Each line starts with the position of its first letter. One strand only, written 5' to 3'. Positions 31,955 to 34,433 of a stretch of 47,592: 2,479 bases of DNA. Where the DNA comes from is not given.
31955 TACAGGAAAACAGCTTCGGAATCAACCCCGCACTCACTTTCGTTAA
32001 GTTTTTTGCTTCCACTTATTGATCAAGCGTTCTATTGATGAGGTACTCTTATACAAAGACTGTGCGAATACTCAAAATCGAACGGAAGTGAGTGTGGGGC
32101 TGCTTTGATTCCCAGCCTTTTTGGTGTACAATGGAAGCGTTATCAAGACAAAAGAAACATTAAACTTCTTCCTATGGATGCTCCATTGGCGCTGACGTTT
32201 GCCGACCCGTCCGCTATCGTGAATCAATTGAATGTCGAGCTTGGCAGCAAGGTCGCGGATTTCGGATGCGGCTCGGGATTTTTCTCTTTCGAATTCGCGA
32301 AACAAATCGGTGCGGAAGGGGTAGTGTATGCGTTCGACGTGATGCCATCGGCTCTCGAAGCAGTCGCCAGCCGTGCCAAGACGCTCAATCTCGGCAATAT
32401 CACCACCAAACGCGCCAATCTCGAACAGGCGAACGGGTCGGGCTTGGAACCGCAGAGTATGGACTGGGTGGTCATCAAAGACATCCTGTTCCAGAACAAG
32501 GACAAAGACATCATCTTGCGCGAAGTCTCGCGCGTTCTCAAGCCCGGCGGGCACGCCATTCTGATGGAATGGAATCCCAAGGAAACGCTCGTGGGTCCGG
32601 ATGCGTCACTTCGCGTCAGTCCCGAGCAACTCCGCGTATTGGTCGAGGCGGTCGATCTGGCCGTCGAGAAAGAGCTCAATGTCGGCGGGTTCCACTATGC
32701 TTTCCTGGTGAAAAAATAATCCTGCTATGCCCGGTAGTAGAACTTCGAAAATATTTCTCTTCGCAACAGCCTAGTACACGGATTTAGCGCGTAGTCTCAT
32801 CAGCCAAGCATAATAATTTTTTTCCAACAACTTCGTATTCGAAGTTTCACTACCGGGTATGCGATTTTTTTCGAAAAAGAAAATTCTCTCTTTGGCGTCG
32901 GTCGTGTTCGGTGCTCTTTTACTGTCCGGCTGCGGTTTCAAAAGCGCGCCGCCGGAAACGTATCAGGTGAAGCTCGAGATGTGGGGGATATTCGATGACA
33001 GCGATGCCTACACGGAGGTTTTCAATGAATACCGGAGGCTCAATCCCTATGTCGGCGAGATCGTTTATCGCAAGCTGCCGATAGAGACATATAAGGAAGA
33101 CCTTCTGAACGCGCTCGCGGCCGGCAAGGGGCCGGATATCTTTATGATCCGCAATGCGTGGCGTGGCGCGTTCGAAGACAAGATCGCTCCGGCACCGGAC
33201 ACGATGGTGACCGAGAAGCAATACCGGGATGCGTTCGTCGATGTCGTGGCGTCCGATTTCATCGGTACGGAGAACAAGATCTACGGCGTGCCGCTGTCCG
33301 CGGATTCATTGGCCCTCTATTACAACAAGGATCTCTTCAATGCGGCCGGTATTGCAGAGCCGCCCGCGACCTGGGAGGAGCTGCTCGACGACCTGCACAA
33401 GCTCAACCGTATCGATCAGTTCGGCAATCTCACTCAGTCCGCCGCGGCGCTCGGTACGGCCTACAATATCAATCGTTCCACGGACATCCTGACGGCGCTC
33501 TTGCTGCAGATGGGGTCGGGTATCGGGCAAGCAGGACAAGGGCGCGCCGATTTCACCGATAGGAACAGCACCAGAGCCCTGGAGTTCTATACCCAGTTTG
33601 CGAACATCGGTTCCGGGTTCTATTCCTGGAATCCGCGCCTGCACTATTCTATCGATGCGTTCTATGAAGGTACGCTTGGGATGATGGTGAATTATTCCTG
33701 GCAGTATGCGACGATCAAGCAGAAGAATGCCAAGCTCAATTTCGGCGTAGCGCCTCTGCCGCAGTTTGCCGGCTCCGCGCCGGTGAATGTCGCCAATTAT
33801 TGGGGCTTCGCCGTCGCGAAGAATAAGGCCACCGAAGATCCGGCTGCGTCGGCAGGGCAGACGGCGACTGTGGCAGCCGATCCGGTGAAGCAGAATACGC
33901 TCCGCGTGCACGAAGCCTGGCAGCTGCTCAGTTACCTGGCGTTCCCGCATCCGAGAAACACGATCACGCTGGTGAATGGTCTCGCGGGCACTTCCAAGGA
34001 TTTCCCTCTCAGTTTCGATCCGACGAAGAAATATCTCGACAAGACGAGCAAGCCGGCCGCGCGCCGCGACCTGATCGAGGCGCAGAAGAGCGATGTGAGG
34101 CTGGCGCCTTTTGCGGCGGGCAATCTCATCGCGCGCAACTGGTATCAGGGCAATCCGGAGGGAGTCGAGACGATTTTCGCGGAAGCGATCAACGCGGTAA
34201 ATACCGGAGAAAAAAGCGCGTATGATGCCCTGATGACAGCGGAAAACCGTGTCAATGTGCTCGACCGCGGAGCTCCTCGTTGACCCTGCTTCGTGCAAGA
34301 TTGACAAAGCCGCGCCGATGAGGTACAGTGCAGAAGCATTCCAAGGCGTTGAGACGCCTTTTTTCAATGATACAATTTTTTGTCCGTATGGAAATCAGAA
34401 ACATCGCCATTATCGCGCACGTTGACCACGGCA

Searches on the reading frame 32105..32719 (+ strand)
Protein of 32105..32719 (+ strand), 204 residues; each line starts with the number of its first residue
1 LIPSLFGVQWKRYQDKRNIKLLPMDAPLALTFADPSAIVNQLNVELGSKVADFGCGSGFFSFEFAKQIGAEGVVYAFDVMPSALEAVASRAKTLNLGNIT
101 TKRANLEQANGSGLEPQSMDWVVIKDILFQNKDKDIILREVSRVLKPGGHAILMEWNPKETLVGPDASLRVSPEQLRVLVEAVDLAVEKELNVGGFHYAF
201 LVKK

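Call 9: search_protein_families(library=pfam, proteins=[window:32105-32719:+], max_evalue=0.001)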
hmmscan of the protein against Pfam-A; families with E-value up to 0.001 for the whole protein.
window:32105-32719:+ (204 aa): 11 families
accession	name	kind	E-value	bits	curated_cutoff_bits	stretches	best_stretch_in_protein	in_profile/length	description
PF13847.12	Methyltransf_31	-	2.9e-20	72.9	27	1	47-157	4-113/145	Methyltransferase domain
PF13649.12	Methyltransf_25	-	1.7e-15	57.9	27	1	50-149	1-97/97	Methyltransferase domain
PF08241.18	Methyltransf_11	-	9.7e-14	52.2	21.2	1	52-152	2-94/95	Methyltransferase domain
PF01209.24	Ubie_methyltran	-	4.2e-12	46.4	20.1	1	39-157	40-155/233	ubiE/COQ5 methyltransferase family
PF08242.18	Methyltransf_12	-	3.3e-11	44.2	30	1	52-150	2-97/98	Methyltransferase domain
PF13489.12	Methyltransf_23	-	1.2e-06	28.8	27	1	46-158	22-121/164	Methyltransferase domain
PF05175.20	MTS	-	2.4e-06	27.8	23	1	38-149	23-134/170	Methyltransferase small domain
PF06325.19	PrmA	-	3.4e-05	23.9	22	1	44-153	159-258/296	Ribosomal protein L11 methyltransferase (PrmA)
PF08704.16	GCD14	-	6.3e-05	23.2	26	1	33-79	27-73/247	tRNA methyltransferase complex GCD14 subunit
PF01728.25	FtsJ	-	0.00013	22.4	24.1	1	41-108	15-84/181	FtsJ-like methyltransferase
PF13679.12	Methyltransf_32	-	0.00028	21.3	27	1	48-121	27-104/143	Methyltransferase domain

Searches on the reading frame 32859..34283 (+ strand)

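Call 9: search_protein_families(library=pfam, proteins=[window:32859-34283:+], max_evalue=0.001)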
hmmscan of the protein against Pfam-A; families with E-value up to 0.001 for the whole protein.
window:32859-34283:+ (474 aa): 2 families
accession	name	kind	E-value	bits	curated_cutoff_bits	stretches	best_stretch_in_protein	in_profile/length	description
PF01547.30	SBP_bac_1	-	5.7e-25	89.4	26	1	50-327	9-291/307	Bacterial extracellular solute-binding protein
PF13416.11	SBP_bac_8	-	2e-23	84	27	1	68-327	14-233/279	Bacterial extracellular solute-binding protein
